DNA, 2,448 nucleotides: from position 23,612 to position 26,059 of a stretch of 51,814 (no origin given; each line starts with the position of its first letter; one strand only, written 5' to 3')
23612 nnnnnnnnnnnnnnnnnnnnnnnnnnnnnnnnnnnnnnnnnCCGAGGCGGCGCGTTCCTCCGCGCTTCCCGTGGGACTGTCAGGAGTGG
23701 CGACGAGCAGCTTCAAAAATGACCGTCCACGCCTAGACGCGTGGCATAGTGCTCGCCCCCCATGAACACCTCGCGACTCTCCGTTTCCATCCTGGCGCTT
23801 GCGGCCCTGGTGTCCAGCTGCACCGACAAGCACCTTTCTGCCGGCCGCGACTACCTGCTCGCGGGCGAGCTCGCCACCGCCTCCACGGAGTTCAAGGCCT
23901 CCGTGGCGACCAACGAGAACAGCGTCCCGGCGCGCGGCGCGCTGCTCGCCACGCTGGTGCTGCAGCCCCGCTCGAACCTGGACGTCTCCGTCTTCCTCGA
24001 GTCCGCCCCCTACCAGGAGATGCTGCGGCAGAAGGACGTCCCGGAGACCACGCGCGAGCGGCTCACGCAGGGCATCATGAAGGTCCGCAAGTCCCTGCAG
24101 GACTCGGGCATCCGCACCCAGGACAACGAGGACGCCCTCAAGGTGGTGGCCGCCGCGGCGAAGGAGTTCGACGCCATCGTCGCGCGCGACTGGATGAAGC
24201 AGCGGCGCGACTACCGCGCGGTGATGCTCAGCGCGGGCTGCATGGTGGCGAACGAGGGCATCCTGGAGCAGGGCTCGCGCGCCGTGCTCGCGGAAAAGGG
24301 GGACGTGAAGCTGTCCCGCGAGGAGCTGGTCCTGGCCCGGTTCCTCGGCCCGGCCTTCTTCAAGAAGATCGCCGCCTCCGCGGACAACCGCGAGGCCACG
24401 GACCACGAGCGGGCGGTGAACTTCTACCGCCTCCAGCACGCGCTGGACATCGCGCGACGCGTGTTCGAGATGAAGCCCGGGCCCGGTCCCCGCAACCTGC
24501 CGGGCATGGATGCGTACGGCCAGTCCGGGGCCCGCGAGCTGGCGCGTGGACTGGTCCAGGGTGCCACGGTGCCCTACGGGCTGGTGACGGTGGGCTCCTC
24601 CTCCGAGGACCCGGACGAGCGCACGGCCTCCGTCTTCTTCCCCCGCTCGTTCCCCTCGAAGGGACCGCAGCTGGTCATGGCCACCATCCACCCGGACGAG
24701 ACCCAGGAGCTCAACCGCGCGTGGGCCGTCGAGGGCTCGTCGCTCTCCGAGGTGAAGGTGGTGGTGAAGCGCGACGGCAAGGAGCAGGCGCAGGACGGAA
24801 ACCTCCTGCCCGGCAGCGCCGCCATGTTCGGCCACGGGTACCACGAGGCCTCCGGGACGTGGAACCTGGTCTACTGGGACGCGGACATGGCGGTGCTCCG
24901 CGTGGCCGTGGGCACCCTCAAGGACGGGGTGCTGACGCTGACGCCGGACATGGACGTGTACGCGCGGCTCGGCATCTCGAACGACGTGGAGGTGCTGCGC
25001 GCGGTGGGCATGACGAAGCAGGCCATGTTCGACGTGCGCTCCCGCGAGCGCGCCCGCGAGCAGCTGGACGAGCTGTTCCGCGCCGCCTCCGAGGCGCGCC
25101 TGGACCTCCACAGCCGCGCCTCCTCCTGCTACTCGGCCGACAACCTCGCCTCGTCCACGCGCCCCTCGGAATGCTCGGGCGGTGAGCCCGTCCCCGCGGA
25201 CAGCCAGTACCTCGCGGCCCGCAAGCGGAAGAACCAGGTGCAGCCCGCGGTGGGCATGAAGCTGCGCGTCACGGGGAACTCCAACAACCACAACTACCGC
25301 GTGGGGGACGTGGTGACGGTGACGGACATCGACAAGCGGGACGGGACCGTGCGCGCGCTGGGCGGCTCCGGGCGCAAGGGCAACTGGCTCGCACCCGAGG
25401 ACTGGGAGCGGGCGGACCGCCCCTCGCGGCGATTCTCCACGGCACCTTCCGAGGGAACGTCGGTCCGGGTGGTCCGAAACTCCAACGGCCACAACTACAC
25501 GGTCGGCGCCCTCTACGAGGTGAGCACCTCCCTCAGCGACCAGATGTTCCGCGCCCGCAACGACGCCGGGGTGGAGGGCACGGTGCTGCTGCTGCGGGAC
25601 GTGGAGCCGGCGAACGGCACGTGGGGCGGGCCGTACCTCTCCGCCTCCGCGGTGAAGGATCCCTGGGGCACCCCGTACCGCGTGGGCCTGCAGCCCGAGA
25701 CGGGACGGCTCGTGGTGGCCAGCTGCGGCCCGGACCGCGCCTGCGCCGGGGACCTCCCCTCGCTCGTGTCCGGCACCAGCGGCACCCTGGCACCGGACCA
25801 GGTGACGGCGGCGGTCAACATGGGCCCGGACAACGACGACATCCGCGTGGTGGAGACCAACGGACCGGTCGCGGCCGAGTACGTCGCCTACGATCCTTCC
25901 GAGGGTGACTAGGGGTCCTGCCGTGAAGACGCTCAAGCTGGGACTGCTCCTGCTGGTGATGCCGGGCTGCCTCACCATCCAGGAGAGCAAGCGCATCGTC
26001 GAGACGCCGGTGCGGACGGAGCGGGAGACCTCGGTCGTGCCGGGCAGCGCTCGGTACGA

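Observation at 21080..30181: Tight five-gene cluster of only exported proteins and lipoproteins of unknown families, bracketed by two paralogues: best candidate for an undescribed envelope or extracellular system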

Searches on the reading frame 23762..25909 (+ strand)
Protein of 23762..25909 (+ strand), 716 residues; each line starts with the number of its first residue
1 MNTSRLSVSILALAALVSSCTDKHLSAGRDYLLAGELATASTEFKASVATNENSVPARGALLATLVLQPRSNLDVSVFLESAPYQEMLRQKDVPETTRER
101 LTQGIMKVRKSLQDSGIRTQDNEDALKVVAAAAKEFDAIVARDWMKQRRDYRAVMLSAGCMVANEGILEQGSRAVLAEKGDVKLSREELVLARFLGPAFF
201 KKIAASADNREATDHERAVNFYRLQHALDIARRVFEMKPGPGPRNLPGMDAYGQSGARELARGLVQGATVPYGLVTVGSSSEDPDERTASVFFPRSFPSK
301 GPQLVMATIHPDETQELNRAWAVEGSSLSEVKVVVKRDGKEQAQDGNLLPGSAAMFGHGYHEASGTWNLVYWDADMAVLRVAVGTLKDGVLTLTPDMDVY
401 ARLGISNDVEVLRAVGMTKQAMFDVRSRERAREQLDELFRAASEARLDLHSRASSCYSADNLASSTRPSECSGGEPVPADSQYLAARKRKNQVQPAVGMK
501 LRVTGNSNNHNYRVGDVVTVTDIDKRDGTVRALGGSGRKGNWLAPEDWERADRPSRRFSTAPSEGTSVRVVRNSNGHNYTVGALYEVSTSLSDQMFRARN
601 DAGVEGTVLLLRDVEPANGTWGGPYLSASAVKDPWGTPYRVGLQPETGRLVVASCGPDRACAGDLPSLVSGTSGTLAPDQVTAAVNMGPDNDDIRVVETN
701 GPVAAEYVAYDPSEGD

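Call 5: search_protein_families(library=pfam, proteins=[window:23762-25909:+], max_evalue=1)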
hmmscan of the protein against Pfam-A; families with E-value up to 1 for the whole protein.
window:23762-25909:+ (716 aa): 1 family
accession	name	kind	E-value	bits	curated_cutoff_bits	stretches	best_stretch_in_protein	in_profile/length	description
PF08334.16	T2SSG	-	2.3e-05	24.8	21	1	617-663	52-98/108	Type II secretion system (T2SS), protein G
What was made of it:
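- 25610..25750 (+): g3 residues 617-663: partial GspG (T2SSG)-like globular domain, without a prepilin leader or N-terminal hydrophobic helix. PF08334 E 2.3e-5, 24.8 bits (cutoff 21), profile positions 52-98 of 108 (call 5).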

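Call 6: search_protein_families(library=ncbifam, proteins=[window:23762-25909:+], max_evalue=1)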
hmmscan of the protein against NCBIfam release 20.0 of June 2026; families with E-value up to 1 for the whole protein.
window:23762-25909:+ (716 aa): 1 family
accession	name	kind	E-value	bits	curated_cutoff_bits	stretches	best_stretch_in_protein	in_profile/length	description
TIGR01710.1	typeII_sec_gspG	equivalog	0.00015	21.8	88.85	1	614-664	75-124/134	type II secretion system major pseudopilin GspG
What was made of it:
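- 25610..25750 (+): TIGR01710 scores 21.8 bits, far below its cutoff of 88.85 (call 6).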

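Call 14: find_homologous_proteins(query=window:23762-25909:+)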
Query window:23762-25909:+ (716 aa): 3 proteins with E <= 0.001 among 8000 candidates.
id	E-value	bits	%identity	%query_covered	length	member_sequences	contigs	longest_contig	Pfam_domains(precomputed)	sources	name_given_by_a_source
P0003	0.0e+0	1596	100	100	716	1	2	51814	PF08334.17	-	-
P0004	0.0e+0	1270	78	100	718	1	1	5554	-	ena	-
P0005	6.8e-256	869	56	96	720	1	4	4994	PF08334.17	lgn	-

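Call 15: find_encoding_contigs(protein=P0004, flank=10000)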
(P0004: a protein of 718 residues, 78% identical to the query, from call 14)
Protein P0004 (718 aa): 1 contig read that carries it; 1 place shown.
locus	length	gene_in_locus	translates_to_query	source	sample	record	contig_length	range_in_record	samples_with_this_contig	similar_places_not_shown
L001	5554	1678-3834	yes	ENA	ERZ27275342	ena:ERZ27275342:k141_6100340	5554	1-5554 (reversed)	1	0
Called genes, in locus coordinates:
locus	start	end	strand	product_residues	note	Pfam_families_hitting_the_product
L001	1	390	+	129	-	?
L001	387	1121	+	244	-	PF20260:PUA_4, PF04452:Methyltrans_RNA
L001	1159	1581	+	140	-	-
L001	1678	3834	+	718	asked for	-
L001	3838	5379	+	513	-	-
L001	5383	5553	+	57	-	?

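Call 16: find_encoding_contigs(protein=P0005, flank=10000)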
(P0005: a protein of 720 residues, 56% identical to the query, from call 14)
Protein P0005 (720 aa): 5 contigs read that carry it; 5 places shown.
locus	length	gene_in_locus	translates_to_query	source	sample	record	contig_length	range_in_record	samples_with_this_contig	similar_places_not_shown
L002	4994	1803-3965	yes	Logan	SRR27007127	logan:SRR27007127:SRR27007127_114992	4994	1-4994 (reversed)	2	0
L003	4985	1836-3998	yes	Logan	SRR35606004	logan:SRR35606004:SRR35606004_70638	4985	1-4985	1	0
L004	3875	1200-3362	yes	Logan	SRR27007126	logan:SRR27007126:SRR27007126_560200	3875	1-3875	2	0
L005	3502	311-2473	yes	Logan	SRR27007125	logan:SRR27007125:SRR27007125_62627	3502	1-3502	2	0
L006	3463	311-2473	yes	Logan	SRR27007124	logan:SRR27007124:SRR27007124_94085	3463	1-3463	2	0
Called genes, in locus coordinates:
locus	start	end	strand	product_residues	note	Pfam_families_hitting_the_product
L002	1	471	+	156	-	?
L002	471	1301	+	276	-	-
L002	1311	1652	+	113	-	-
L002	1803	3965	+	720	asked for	PF08334:T2SSG (weak)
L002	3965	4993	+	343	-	?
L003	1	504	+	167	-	?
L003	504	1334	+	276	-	-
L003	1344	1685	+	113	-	-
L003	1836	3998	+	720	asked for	PF08334:T2SSG (weak)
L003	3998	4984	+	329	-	?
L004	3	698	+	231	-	?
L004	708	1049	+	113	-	-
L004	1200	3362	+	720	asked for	PF08334:T2SSG (weak)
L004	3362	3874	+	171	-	?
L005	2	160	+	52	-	?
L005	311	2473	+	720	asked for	PF08334:T2SSG (weak)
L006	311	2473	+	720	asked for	PF08334:T2SSG (weak)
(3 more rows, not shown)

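Call 21: find_related_loci(query=A2, collection=genome_contigs, flank=10000)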
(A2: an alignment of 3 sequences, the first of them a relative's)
Query A2 (716 aa) in genome_contigs; peptide patterns used: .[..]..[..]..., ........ (x = any residue, [..] = any of these).
66 stretches matched a pattern, but none encodes a relative of the query by tblastn (E <= 1e-3).

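Call 25: find_related_loci(query=A2, collection=metagenome_contigs, flank=10000)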
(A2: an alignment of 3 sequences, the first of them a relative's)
Query A2 (716 aa) in metagenome_contigs; peptide patterns used: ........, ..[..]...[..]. (x = any residue, [..] = any of these).
129 stretches matched a pattern, but none encodes a relative of the query by tblastn (E <= 1e-3).

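Call 36: search_solved_structures(query=A2, max_evalue=10, show_alignments=3)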
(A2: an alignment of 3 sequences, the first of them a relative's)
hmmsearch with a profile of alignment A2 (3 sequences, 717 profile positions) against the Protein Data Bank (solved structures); distinct sequences matched with E-value up to 10: 5.
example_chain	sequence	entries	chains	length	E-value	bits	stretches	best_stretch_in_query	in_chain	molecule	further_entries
2mot_A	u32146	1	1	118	0.77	11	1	328-392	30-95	Actin depolymerizing factor ADF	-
2l72_A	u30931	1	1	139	1.1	10.4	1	328-392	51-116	Actin depolymerizing factor, putative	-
29jd_A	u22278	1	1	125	1.3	10.2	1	631-665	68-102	Type II secretion system core protein G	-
5wda_A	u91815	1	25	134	1.6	10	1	623-662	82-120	General secretion pathway protein G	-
1t92_A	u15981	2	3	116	1.7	9.9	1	623-662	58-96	General secretion pathway protein G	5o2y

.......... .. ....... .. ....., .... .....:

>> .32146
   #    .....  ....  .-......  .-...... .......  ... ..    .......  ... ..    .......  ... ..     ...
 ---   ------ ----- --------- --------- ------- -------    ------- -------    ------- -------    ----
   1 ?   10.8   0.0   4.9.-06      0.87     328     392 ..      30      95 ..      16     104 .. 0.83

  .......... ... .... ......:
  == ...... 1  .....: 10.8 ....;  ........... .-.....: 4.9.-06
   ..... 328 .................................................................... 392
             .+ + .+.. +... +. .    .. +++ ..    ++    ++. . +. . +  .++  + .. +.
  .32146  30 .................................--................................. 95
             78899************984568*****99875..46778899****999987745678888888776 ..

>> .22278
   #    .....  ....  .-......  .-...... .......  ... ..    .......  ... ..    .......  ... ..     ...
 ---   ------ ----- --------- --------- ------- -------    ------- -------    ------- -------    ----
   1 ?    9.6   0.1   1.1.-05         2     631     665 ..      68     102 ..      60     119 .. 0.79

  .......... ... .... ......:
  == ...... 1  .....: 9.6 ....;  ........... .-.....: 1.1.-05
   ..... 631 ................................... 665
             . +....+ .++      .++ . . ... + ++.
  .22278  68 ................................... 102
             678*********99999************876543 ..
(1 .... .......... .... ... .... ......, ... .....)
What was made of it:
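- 25610..25750 (+): Weak matches to GspG PDB chains (call 36).
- PF08334 hit above the gathering score in g3 (call 5), with weak matches to GspG structures (call 36).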

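Call 56: search_protein_families(library=padloc, proteins=[window:23762-25909:+], max_evalue=0.1)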
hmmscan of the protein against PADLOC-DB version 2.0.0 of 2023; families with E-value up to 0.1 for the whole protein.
window:23762-25909:+ (716 aa): 0 families

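Call 57: search_protein_families(library=phrogs, proteins=[window:23762-25909:+], max_evalue=0.1)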
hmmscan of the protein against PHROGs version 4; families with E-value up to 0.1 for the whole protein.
window:23762-25909:+ (716 aa): 3 families
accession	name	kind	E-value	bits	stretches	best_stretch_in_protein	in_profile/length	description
phrog_10201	-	unknown function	0.0033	18.4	0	497-525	7-35/65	-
phrog_9122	-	unknown function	0.016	16.1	0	573-589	7-23/64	-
phrog_457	-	tail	0.026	14.1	1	490-614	589-703/793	tail protein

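Call 63: find_encoding_contigs(protein=P0003, flank=10000)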
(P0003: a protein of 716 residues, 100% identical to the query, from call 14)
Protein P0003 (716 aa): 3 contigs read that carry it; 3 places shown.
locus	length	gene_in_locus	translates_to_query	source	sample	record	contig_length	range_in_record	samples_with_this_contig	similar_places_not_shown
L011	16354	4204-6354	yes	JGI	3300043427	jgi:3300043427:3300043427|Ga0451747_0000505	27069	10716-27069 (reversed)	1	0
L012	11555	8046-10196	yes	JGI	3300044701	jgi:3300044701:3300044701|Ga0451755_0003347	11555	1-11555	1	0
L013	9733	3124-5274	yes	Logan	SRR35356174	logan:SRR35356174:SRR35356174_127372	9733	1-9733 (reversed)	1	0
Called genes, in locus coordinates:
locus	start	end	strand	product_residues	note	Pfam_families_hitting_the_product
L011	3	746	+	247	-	PF06325:PrmA, PF05175:MTS (weak), PF13847:Methyltransf_31, PF08241:Methyltransf_11 (weak), PF13649:Methyltransf_25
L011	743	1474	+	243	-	PF20260:PUA_4, PF04452:Methyltrans_RNA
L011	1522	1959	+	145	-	-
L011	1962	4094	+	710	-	-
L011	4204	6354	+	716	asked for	PF08334:T2SSG (faint)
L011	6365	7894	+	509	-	-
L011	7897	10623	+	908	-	-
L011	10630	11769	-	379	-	PF00933:Glyco_hydro_3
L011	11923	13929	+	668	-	PF00246:Peptidase_M14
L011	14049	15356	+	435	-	PF00324:AA_permease, PF13520:AA_permease_2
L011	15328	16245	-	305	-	PF03781:FGE-sulfatase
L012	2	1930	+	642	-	?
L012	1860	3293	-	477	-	-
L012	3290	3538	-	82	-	-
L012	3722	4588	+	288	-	PF06325:PrmA, PF05175:MTS (weak), PF08241:Methyltransf_11 (weak), PF13649:Methyltransf_25, PF13847:Methyltransf_31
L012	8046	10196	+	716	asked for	PF08334:T2SSG (faint)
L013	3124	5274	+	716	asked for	PF08334:T2SSG (faint)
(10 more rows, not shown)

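Call 67: predict_structure(alignment_id=A2)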
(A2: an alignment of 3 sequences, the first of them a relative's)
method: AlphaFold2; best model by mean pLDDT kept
length: 716 residues; sequences in the alignment: 3
mean_pLDDT: 37.6   pTM: 0.24
mean pLDDT of the five models: 37.6, 36.8, 36.8, 34.6, 33.5
residues with pLDDT >= 90: 0; 70-90: 27; 50-70: 67; < 50: 622
segments of 3 or more residues with pLDDT < 50: 1-98, 100-102, 115-367, 374-378, 385-391, 399-493, 552-565, 571-578, 588-716
pLDDT, mean of each block of 10 residues (from residue 1): 28 25 26 31 34 38 43 32 27 44 50 43 43 47 39 39 38 42 40 38 38 32 37 30 25 30 29 24 25 25 25 24 26 38 33 37 43 49 47 51 36 32 33 40 30 35 35 35 28 58 62 71 73 74 70 37 49 45 48 36 38 41 26 36 32 36 28 27 29 28 21 23
secondary structure, 60 per line:
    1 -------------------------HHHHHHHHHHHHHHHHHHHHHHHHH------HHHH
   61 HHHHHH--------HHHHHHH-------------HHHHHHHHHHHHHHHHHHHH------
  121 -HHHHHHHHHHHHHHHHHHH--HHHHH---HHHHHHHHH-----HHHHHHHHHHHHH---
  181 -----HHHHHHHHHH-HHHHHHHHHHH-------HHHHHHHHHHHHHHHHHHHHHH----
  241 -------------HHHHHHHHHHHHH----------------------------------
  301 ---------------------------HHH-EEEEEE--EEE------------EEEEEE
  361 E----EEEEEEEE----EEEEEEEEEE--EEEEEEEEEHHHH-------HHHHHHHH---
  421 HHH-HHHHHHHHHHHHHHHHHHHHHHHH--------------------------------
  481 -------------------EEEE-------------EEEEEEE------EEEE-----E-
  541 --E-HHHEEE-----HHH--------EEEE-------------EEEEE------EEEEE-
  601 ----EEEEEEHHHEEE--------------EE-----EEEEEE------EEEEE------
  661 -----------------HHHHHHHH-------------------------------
elements in order (helices of 4 or more, strands of 3 or more residues): H26-50 H57-66 H75-81 H95-114 H122-140 H143-147 H151-159 H165-177 H186-195 H197-207 H215-236 H254-266 E332-337 E340-342 E355-361 E366-373 E378-387 E390-398 H399-402 H410-417 H425-448 E500-503 E517-523 E530-533 E548-550 E567-570 E584-588 E595-599 E605-610 E614-616 E638-643 E650-654 H678-685
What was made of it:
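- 25244..25606 (+): g3 residues 495-615: two ~55-aa repeats (G-x-[LV]-RV-x-x-NSN-x-HNY-x-[VL]-[GA]) with a tandem SH3-like/KOW/Tudor barrel fold. It is the only part of the g3 model with pLDDT of roughly 45-74 (call 67).
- Tried and rejected: Failed (pLDDT 37.6, call 67); only the SH3-like repeat region is usable.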
